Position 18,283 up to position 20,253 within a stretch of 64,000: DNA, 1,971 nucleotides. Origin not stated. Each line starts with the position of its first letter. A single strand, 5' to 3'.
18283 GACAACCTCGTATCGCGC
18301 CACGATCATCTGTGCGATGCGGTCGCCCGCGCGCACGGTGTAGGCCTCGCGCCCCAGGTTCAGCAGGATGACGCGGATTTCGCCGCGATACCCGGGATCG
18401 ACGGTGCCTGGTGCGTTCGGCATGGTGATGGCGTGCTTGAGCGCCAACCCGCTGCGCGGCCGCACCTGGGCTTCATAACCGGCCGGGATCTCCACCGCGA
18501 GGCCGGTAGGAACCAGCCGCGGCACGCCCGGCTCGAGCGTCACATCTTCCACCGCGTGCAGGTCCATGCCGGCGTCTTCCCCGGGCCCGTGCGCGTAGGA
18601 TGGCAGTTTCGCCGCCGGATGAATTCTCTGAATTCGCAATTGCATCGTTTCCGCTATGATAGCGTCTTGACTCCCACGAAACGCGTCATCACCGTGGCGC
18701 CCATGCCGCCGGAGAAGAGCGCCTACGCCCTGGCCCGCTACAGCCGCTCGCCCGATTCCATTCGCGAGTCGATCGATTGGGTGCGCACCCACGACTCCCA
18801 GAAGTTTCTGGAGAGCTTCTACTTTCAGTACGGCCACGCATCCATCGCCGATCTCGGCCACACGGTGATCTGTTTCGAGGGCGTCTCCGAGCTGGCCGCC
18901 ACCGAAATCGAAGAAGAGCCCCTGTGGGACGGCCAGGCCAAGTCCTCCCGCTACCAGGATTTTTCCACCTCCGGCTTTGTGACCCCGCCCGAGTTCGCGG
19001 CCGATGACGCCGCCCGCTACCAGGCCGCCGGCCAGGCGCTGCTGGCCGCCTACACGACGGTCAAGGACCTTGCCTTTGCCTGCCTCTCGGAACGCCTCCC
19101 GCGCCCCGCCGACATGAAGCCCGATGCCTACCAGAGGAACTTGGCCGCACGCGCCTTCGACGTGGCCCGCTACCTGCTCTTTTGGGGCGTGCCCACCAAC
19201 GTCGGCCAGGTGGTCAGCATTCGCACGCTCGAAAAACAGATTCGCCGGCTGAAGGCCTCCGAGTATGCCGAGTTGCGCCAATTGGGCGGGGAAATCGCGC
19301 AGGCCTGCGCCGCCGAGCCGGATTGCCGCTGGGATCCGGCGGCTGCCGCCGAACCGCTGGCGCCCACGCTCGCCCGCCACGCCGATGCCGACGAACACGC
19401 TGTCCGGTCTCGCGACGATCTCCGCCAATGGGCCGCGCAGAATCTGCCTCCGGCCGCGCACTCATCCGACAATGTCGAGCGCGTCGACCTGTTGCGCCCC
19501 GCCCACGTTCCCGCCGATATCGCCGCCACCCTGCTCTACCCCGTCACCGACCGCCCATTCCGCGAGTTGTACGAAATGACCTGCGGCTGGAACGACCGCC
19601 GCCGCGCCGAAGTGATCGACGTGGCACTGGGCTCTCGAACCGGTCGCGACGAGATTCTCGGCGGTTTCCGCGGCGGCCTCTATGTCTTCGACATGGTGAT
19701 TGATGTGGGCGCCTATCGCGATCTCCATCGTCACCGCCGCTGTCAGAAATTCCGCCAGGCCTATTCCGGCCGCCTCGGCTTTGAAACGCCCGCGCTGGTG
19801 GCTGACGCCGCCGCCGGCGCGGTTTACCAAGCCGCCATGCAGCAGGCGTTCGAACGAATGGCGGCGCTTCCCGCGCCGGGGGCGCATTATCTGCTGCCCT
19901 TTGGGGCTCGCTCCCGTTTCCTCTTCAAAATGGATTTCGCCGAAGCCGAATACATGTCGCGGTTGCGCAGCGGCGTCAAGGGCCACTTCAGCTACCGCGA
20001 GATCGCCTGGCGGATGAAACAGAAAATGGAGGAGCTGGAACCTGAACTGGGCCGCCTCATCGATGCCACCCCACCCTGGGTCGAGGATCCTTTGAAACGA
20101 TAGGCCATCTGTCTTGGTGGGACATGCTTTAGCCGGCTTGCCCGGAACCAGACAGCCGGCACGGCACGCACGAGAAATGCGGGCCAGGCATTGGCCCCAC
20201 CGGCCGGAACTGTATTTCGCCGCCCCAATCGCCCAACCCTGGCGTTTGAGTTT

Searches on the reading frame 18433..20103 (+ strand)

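Call 8: search_protein_families(library=pfam, proteins=[window:18433-20103:+], max_evalue=0.001)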
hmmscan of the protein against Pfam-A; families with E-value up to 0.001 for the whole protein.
window:18433-20103:+ (556 aa): 1 family
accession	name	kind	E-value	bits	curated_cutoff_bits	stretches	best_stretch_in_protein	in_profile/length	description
PF02511.20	Thy1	-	6.1e-27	95.1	24.8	2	91-293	6-186/191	Thymidylate synthase complementing protein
